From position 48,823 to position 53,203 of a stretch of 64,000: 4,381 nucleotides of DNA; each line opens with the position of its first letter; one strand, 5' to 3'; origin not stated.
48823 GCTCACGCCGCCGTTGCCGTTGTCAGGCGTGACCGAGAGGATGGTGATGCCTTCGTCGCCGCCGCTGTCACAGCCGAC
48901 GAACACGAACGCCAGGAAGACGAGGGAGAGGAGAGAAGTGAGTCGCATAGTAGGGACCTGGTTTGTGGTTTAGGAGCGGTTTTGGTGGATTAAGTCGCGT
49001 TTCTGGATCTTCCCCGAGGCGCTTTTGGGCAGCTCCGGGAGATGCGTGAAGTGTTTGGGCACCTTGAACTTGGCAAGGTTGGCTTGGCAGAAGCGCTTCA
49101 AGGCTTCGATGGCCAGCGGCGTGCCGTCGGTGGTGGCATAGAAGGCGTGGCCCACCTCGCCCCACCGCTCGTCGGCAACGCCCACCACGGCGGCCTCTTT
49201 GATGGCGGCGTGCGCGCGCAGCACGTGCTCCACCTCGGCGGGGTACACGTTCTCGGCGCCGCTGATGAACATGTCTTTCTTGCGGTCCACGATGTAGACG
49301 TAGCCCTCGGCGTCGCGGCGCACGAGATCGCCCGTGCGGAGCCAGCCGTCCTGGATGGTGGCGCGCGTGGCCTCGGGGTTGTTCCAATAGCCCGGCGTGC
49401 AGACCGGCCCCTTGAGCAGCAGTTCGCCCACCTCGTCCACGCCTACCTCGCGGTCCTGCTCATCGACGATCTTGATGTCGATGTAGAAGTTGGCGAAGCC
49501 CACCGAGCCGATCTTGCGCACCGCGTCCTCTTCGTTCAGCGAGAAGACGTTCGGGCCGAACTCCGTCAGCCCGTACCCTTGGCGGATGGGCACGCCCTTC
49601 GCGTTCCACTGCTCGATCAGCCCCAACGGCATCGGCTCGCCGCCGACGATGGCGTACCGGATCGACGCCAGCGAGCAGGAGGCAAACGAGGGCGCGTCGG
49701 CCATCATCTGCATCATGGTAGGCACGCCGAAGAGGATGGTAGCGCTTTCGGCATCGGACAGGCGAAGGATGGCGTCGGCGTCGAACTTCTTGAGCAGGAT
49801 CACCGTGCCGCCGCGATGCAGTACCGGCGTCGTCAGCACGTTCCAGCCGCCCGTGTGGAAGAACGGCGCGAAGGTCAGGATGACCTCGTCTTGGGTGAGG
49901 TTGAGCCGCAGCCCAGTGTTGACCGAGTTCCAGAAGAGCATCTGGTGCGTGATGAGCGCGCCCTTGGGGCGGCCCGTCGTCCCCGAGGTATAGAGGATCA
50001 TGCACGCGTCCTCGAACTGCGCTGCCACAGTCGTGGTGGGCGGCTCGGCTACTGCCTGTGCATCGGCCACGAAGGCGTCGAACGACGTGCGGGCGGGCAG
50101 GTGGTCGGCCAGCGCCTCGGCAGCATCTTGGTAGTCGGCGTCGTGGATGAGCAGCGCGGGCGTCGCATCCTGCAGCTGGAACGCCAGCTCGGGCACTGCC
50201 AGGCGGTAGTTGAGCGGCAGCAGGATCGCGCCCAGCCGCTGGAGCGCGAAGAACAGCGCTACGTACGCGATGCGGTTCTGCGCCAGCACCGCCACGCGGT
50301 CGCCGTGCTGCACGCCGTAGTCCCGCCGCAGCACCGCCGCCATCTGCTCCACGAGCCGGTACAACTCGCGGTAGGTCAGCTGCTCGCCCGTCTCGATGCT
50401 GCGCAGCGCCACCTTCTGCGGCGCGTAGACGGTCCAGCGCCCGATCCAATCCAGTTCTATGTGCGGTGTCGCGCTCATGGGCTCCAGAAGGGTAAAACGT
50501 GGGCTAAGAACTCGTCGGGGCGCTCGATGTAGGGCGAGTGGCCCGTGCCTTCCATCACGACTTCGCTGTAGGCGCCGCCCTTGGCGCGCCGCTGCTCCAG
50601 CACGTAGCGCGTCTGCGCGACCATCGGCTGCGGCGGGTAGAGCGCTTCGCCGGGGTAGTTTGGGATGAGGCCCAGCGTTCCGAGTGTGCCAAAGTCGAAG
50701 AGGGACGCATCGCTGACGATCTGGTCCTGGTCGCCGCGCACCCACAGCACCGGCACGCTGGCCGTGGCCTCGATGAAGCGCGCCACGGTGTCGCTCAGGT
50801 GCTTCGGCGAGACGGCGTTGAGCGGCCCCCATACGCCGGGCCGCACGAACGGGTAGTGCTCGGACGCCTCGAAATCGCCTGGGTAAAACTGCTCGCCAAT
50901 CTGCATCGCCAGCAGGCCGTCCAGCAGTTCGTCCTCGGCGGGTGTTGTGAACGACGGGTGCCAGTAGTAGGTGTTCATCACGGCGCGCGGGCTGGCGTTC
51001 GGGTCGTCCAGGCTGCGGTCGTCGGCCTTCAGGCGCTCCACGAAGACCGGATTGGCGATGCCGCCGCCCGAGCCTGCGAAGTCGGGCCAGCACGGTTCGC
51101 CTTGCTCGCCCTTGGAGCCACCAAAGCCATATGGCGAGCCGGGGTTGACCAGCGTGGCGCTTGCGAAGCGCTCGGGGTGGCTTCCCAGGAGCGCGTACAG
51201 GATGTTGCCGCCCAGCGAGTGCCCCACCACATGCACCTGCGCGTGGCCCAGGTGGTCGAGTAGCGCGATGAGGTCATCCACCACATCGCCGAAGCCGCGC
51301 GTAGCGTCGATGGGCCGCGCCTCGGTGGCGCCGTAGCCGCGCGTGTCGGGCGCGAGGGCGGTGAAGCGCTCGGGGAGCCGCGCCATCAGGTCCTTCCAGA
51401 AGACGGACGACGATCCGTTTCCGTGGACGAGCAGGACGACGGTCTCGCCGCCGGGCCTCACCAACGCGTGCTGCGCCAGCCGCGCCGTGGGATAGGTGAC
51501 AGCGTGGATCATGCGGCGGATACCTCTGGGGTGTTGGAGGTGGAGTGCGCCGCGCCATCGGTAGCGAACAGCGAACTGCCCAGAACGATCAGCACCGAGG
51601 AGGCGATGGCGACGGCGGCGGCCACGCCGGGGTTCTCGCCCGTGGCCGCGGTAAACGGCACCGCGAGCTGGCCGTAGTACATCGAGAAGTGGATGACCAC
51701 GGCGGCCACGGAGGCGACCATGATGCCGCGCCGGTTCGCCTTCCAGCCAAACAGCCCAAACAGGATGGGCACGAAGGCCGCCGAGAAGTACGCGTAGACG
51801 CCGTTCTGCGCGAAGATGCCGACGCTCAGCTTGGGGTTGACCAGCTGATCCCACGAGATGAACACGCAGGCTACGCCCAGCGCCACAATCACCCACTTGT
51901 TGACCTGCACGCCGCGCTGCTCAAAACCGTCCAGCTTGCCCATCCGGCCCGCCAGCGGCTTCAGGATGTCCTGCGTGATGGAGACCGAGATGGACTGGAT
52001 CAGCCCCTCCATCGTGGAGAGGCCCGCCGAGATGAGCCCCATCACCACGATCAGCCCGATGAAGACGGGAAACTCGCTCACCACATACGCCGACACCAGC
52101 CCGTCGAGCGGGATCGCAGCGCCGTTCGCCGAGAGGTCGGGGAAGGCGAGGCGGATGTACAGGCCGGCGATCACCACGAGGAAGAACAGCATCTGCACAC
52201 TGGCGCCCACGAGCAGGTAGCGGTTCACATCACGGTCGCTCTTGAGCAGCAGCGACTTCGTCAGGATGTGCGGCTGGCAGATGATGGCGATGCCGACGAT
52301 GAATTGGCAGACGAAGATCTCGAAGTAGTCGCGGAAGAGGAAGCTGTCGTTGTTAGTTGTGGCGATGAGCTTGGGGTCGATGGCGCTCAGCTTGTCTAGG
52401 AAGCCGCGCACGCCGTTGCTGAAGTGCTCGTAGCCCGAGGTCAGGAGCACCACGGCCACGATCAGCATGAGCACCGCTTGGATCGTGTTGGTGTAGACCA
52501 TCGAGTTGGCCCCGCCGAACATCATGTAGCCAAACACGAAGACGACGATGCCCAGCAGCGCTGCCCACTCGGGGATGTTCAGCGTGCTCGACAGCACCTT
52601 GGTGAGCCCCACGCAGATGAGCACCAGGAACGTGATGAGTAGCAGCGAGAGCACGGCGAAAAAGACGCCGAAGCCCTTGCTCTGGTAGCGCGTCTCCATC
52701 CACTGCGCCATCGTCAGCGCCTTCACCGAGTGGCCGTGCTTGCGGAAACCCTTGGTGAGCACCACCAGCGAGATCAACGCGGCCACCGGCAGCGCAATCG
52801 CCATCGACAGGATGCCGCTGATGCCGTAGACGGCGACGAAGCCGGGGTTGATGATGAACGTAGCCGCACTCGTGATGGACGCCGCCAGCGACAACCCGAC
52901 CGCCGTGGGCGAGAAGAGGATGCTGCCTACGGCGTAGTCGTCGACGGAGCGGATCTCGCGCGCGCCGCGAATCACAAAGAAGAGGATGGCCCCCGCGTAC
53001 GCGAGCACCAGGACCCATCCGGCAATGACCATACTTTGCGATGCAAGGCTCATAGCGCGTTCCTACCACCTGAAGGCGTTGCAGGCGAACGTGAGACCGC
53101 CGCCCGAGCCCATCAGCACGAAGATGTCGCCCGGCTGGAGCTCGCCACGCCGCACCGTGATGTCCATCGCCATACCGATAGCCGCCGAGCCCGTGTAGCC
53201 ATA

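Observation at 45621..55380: Ten-gene regulator-led locus with an Ole/beta-lactone-like enzyme set embedded in an envelope-spanning uptake-like context; no characterised pathway recognised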

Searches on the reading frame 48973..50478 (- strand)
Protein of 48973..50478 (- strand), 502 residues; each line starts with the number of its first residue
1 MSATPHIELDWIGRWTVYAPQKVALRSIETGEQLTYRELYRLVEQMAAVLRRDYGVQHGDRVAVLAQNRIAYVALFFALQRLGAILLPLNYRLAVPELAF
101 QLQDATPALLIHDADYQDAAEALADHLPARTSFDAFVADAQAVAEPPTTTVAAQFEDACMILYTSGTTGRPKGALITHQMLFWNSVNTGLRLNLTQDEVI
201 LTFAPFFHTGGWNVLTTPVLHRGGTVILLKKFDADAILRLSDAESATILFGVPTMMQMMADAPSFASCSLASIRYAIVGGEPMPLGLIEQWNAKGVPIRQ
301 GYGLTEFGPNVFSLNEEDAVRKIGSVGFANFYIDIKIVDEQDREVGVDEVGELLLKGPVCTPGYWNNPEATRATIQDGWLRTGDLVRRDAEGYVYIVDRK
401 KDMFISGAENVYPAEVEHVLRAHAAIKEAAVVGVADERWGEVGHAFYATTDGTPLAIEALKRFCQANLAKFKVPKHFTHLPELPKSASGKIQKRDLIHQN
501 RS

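Call 4: search_protein_families(library=pfam, max_evalue=0.01, proteins=[window:48973-50478:-])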
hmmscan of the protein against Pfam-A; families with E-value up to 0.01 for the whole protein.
seq(502 aa): 2 families
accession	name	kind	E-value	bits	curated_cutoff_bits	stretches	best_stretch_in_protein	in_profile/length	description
PF00501.34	AMP-binding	-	1.2e-86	291.4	29.9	1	19-365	8-384/384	AMP-binding enzyme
PF13193.12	AMP-binding_C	-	1.4e-17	64.8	24.5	1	415-490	1-76/76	AMP-binding enzyme C-terminal domain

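Call 5: search_protein_families(library=ncbifam, max_evalue=0.001, proteins=[window:48973-50478:-])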
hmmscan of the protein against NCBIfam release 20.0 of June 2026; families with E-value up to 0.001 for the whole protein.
seq(502 aa): 106 families (the best 25 are shown)
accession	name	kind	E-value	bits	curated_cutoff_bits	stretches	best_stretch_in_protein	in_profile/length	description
NF005307.0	PRK06839.1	equivalog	1.4e-144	482.4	748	1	11-501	7-494/496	o-succinylbenzoate--CoA ligase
NF004837.0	PRK06187.1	subfamily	3e-137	458.1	476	1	28-497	28-519/531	long-chain-fatty-acid--CoA ligase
NF006572.0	PRK09088.1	equivalog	2.7e-133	445.2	696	1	18-497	13-484/491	acyl-CoA synthetase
NF052269.1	Staph_lig_FadD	equivalog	5.1e-121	404.5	650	1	8-498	2-491/499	long-chain-fatty-acid--CoA ligase FadD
NF002966.0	PRK03640.1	equivalog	2.1e-120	402.6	556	1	10-499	6-479/483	o-succinylbenzoate--CoA ligase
NF006182.0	PRK08316.1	subfamily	2.6e-112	376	663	1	11-498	16-515/523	fatty acyl-CoA synthetase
NF004797.0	PRK06145.1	equivalog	1.2e-101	340.6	850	1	12-496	8-491/499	acyl-CoA synthetase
NF005702.0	PRK07514.1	subfamily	5.9e-100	335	558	1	23-499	20-499/506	malonyl-CoA synthase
NF005676.0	PRK07470.1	equivalog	5.9e-99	332.1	774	1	20-496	34-525/544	acyl-CoA synthetase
NF004114.0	PRK05605.1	equivalog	3.6e-97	326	766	2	118-496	183-565/575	long-chain-fatty-acid--CoA ligase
NF005857.1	PRK07786.1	exception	3.8e-97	325.9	733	1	13-496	16-508/513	fatty-acid--CoA ligase FadD5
NF005801.1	PRK07656.1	equivalog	1.7e-95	320.6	657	1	31-496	24-499/500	FadD3 family acyl-CoA ligase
TIGR01923.1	menE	equivalog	3.1e-95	319.6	330.15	1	35-495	1-441/442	o-succinylbenzoate--CoA ligase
NF009233.0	PRK12583.1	subfamily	7.2e-95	318.5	832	2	129-496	172-546/558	fatty acid CoA ligase family protein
NF006181.0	PRK08314.1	subfamily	5.3e-92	308.9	705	2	145-500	192-554/563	long-chain-fatty-acid--CoA ligase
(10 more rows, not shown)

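Call 14: search_solved_structures(query=window:48973-50478:-, max_evalue=1e-40)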
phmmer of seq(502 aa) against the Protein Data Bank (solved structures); distinct sequences matched with E-value up to 1e-40: 72 (the best 60 are shown).
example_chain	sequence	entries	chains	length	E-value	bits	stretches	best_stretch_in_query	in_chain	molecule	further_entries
8wev_A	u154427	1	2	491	2.6e-112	379.4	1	14-495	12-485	Feruloyl-CoA Synthetase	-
8weu_A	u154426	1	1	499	2.6e-112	379.4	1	14-495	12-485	Fatty-acyl-CoA synthase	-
3r44_A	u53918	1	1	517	4.6e-89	302.7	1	17-496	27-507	fatty acyl CoA synthetase FADD13 (FATTY-ACYL-CoA SYNTHETASE)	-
5buq_A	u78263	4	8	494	2.5e-84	287.1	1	10-496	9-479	2-succinylbenzoate--CoA ligase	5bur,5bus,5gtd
5x8f_A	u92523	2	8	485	2.5e-84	287.1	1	10-496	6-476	2-succinylbenzoate--CoA ligase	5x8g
8r2q_A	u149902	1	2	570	1.5e-78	268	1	13-496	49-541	Probable fatty-acid-CoA ligase FadD5 (Fatty-acid-CoA synthetase) (Fatty-acid-CoA synthase)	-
4gxq_A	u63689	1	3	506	5.5e-74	253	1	20-496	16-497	Malonyl CoA synthetase, Benzoate-CoA ligase Chimeric protein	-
4fuq_A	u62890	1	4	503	9.7e-73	248.9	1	20-496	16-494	Malonyl CoA synthetase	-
4gxr_A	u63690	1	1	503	6.5e-72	246.2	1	20-496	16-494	Malonyl CoA synthetase, Benzoate-CoA ligase Chimeric protein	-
4fut_A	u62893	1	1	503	6.9e-72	246.1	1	20-496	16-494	Malonyl CoA synthetase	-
1ult_A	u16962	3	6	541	7.8e-70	239.3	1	16-499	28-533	long chain fatty acid-CoA ligase | long-chain-fatty-acid-CoA synthetase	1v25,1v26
3ivr_A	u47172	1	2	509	1.3e-69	238.6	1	29-493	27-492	Putative long-chain-fatty-acid CoA ligase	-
5zrn_A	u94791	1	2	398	7e-63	216.4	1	17-399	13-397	Long-chain-fatty-acid--CoA ligase FadD13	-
5ie0_A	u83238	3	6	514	1.7e-62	215.1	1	28-496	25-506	Oxalate--CoA ligase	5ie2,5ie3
2qvx_X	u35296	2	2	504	2e-62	214.8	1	14-499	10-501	4-Chlorobenzoate CoA Ligase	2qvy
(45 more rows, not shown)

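Call 56: search_solved_structures(query=window:48973-50478:-, max_evalue=1e-100, show_alignments=1)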
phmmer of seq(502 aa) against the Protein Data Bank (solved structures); distinct sequences matched with E-value up to 1e-100: 2.
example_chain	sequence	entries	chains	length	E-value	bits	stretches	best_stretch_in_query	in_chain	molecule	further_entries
8wev_A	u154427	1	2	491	2.6e-112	379.4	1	14-495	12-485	Feruloyl-CoA Synthetase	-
8weu_A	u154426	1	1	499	2.6e-112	379.4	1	14-495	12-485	Fatty-acyl-CoA synthase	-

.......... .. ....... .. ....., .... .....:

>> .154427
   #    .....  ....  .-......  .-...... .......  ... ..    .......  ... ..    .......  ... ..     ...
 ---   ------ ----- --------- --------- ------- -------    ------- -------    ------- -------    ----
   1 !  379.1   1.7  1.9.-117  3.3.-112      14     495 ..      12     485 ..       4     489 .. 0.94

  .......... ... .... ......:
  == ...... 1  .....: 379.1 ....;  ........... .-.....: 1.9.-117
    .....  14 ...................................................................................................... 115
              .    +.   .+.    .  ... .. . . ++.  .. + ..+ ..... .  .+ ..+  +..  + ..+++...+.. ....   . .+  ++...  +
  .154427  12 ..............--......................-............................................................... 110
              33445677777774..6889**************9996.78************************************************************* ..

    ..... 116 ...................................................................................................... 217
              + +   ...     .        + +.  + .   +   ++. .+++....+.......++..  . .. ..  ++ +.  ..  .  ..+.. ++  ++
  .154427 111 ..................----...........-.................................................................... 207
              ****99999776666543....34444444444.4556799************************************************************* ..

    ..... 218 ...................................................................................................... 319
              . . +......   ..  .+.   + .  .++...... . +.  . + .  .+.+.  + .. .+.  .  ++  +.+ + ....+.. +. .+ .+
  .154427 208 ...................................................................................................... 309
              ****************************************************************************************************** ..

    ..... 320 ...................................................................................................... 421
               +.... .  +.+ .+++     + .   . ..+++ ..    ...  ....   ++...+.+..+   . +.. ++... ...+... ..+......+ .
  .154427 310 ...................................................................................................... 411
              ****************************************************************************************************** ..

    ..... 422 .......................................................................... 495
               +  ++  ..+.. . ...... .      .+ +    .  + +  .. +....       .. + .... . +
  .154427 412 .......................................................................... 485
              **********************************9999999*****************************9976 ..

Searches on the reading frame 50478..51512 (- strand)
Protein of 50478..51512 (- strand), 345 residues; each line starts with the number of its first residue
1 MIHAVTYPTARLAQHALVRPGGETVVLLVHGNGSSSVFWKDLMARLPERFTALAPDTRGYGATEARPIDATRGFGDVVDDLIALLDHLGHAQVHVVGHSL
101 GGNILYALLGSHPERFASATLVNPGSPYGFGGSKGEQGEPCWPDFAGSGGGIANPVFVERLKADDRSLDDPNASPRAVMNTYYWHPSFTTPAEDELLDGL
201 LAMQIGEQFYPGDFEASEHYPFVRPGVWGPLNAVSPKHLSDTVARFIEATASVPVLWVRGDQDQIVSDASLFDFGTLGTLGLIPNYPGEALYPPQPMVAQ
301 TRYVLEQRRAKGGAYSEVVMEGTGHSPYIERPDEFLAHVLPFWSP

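Call 4: search_protein_families(library=pfam, max_evalue=0.01, proteins=[window:50478-51512:-])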
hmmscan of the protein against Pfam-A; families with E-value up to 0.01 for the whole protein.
seq(345 aa): 5 families
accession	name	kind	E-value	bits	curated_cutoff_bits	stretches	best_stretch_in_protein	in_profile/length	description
PF00561.26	Abhydrolase_1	-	9.7e-24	84.8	25.8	1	25-124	2-102/245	alpha/beta hydrolase fold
PF12697.13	Abhydrolase_6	-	2.6e-22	81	26.3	1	26-337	1-216/217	Alpha/beta hydrolase family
PF12146.15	Hydrolase_4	-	2e-14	53.9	27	1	24-124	5-109/239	Serine aminopeptidase, S33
PF00326.27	Peptidase_S9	-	0.0051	16.8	22.6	0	77-124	51-97/213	Prolyl oligopeptidase family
PF00975.26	Thioesterase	-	0.0066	17.1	26.4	1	26-106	4-81/226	Thioesterase domain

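Call 5: search_protein_families(library=ncbifam, max_evalue=0.001, proteins=[window:50478-51512:-])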
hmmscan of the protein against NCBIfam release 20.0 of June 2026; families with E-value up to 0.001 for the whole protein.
seq(345 aa): 27 families (the best 25 are shown)
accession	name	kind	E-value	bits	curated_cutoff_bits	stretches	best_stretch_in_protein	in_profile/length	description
NF050089.1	i_nPHAscl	equivalog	3.2e-23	82.2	300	1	19-133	14-126/288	intracellular short-chain-length polyhydroxyalkanoate depolymerase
TIGR02427.1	protocat_pcaD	equivalog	1e-17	64.4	255.85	1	22-123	12-111/251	3-oxoadipate enol-lactonase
NF011457.0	PRK14875.1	equivalog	1.3e-17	63.9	307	1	21-125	130-232/372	acetoin dehydrogenase dihydrolipoyllysine-residue acetyltransferase subunit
NF051488.1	bifunc_PcaDC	exception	6.1e-17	61.8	390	1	22-126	11-113/375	bifunctional 3-oxoadipate enol-lactonase/4-carboxymuconolactone decarboxylase PcaDC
TIGR03611.1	RutD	equivalog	1.1e-14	54.5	238.5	1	22-123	12-112/258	pyrimidine utilization protein D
TIGR03695.1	menH_SHCHC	equivalog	2e-12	47.1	208.55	1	24-123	3-103/252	2-succinyl-6-hydroxy-2,4-cyclohexadiene-1-carboxylate synthase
TIGR03056.1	bchO_mg_che_rel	equivalog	2.4e-12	46.5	172.55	1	24-109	29-113/278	alpha/beta fold hydrolase BchO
NF004514.1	PRK05855.1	equivalog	3.1e-12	45.9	455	1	10-102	10-102/578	SDR family oxidoreductase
NF002938.0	PRK03592.1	equivalog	2.9e-11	43.2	241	1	21-117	28-122/298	haloalkane dehalogenase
NF045632.1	hydroxlase_HsaD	equivalog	3e-11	42.8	400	1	11-125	23-138/290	4,5:9,10-diseco-3-hydroxy-5,9,17-trioxoandrosta-1(10),2-diene-4-oate hydrolase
TIGR01738.1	bioH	equivalog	1e-10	41.7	206.95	1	22-120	3-94/245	pimeloyl-ACP methyl ester esterase BioH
NF051487.1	bifunc_PcaCD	exception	1.3e-10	40.9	430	1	23-128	172-275/413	bifunctional 4-carboxymuconolactone decarboxylase/3-oxoadipate enol-lactonase PcaCD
NF002873.0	PRK03204.1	equivalog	2.1e-08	33.8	466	1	21-120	32-130/286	haloalkane dehalogenase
NF052610.1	macro_16_ester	equivalog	6.6e-08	32.2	420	1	24-123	24-126/281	alpha/beta fold macrolide esterase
NF002043.0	PRK00870.1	subfamily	3.4e-07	30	265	1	22-129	45-153/302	haloalkane dehalogenase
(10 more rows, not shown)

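Call 15: search_solved_structures(query=window:50478-51512:-, max_evalue=1e-8)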
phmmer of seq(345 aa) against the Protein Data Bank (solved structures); distinct sequences matched with E-value up to 1e-8: 35.
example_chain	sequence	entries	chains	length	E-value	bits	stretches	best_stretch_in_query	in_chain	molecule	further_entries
4i3f_A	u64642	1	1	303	8.3e-15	58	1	23-129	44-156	serine hydrolase CCSP0084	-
7cg6_B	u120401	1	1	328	1.9e-13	53.6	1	19-118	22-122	Epoxide hydrolase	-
1c4x_A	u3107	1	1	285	1.9e-13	53.5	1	6-127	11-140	PROTEIN (2-HYDROXY-6-OXO-6-PHENYLHEXA-2,4-DIENOATE HYDROLASE)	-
5y6y_B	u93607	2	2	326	7.9e-13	51.5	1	19-118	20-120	Epoxide hydrolase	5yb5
5xm6_A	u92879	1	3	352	9.8e-13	51.2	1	19-118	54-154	Epoxide hydrolase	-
7cg2_B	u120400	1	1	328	1.3e-12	50.7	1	19-118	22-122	Epoxide hydrolase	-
5y5d_B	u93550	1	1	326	1.4e-12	50.7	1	19-118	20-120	Epoxide hydrolase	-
8hgu_A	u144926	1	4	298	2.8e-12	49.7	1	20-118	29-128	Alpha/beta hydrolase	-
5xmd_A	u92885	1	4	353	9.4e-12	48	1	19-118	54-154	Epoxide hydrolase A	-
8zp6_A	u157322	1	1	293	1.6e-11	47.2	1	17-127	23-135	AB hydrolase-1 domain-containing protein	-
6i8w_A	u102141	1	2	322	3.2e-11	46.2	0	24-123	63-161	Alpha/beta fold hydrolase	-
3kxp_A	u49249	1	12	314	9.7e-11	44.6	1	21-122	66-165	Alpha-(N-acetylaminomethylene)succinic acid hydrolase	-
3qyj_A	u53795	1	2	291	1.1e-10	44.4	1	13-122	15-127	Alr0039 protein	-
8sdd_A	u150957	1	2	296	1.3e-10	44.2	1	15-123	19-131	Alpha/beta hydrolase fold protein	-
8sdc_A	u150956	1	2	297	1.3e-10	44.2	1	15-123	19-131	Alpha/beta hydrolase fold protein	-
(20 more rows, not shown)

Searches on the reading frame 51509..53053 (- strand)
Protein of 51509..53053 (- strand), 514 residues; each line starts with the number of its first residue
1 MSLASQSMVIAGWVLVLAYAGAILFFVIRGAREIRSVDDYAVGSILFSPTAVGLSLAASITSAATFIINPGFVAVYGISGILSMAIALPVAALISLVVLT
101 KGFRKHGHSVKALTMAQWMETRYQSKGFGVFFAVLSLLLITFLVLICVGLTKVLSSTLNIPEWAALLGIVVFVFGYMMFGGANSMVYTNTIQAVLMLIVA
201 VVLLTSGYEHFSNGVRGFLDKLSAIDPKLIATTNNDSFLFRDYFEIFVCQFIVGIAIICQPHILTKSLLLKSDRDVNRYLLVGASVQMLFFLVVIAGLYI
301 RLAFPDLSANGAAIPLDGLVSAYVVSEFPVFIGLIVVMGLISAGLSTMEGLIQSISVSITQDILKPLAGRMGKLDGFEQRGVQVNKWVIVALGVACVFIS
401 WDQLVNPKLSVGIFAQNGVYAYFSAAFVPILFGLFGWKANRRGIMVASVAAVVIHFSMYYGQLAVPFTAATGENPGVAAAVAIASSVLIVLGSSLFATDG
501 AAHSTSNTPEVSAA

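Call 4: search_protein_families(library=pfam, max_evalue=0.01, proteins=[window:51509-53053:-])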
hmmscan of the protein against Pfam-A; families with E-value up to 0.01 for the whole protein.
window:51509-53053:- (514 aa): 1 family
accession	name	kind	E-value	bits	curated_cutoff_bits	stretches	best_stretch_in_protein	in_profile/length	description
PF00474.23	SSF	-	1e-34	120.5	22.8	1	47-449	8-404/406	Sodium:solute symporter family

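Call 5: search_protein_families(library=ncbifam, max_evalue=0.001, proteins=[window:51509-53053:-])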
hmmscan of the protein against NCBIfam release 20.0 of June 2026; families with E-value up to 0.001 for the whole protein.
window:51509-53053:- (514 aa): 5 families
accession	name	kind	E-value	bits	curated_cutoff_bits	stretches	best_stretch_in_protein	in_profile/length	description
TIGR00813.1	sss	superfamily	4.3e-30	105.1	184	1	49-450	10-410/411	sodium/solute symporter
TIGR02119.1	panF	equivalog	1.1e-29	103.8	328.05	1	35-454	30-433/471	sodium/pantothenate symporter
TIGR02121.1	Na_Pro_sym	equivalog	6.6e-16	58.1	515.5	1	24-455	15-434/488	sodium/proline symporter PutP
NF058657.1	MncbAcdTpMctC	equivalog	1.1e-10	40.6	670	1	19-448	15-442/527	monocarboxylic acid transporter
TIGR03648.1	Na_symport_lg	subfamily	5.8e-10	38.2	320.75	2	22-202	9-184/547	VC_2705 family sodium/solute symporter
